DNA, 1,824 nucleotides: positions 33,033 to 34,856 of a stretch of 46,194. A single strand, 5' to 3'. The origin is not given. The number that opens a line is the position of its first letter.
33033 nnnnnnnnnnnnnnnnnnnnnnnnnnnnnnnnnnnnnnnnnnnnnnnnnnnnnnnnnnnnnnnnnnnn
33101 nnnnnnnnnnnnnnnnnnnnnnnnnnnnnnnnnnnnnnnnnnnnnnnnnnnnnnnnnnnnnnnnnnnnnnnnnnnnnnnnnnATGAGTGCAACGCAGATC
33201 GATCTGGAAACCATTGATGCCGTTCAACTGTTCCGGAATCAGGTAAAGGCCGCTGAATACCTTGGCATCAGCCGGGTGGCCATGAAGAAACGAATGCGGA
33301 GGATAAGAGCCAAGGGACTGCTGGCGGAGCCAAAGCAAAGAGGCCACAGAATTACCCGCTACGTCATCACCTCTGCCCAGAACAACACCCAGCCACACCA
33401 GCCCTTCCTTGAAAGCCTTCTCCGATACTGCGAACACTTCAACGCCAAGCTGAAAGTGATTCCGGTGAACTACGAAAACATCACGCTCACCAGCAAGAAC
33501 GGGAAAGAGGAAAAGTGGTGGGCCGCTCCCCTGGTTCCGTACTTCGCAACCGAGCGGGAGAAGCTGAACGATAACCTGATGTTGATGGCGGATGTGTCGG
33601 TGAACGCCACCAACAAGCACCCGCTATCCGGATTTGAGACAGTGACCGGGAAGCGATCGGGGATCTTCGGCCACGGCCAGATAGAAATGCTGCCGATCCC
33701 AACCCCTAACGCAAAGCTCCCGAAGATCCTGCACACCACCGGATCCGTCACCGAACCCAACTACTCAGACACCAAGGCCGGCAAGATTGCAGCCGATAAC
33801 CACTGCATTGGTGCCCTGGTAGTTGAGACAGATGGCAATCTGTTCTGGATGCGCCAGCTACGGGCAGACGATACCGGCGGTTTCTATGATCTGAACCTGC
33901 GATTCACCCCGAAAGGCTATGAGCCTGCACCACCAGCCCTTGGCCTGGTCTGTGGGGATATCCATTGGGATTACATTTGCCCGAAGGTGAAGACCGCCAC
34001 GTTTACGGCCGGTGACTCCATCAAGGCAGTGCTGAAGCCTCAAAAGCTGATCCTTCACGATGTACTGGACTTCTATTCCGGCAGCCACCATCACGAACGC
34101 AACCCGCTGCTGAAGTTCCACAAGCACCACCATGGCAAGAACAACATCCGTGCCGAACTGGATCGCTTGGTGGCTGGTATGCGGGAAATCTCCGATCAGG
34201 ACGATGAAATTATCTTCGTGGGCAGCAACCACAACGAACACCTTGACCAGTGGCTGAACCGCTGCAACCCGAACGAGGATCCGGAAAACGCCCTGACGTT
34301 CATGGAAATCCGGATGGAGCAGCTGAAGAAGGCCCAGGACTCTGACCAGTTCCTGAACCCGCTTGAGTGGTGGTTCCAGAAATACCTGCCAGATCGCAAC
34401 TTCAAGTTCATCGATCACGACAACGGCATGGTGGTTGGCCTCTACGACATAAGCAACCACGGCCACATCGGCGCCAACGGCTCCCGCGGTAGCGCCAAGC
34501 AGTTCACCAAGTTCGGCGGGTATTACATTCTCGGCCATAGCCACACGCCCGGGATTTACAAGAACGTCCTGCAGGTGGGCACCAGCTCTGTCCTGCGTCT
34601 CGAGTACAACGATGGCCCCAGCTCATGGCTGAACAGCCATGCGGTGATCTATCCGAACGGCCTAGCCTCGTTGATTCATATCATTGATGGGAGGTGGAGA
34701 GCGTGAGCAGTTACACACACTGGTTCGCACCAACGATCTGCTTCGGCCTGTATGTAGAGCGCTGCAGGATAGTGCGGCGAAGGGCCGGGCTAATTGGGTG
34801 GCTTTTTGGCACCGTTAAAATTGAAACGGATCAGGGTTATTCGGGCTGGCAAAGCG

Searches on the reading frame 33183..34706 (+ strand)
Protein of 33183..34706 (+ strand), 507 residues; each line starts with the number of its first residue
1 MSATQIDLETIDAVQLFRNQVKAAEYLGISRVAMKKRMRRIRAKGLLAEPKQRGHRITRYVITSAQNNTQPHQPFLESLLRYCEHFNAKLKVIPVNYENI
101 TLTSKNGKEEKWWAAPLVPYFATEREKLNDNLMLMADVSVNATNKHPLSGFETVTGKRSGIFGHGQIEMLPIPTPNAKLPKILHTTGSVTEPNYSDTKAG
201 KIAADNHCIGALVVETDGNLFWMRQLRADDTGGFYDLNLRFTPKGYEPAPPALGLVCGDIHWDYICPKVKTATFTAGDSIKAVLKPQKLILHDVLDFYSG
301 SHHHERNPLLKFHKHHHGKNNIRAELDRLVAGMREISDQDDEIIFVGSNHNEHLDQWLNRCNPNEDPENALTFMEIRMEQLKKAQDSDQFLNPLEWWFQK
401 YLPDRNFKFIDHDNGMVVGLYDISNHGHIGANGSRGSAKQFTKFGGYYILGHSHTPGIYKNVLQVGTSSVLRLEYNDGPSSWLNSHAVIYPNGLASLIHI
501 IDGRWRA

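Call 65: search_protein_families(library=phrogs, proteins=[window:33183-34706:+], max_evalue=0.001)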
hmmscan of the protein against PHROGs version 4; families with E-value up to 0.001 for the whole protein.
window:33183-34706:+ (507 aa): 1 family
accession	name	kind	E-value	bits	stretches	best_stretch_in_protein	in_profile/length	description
phrog_1745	-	other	2.9e-140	469.5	1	36-506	63-541/542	DNA transfer protein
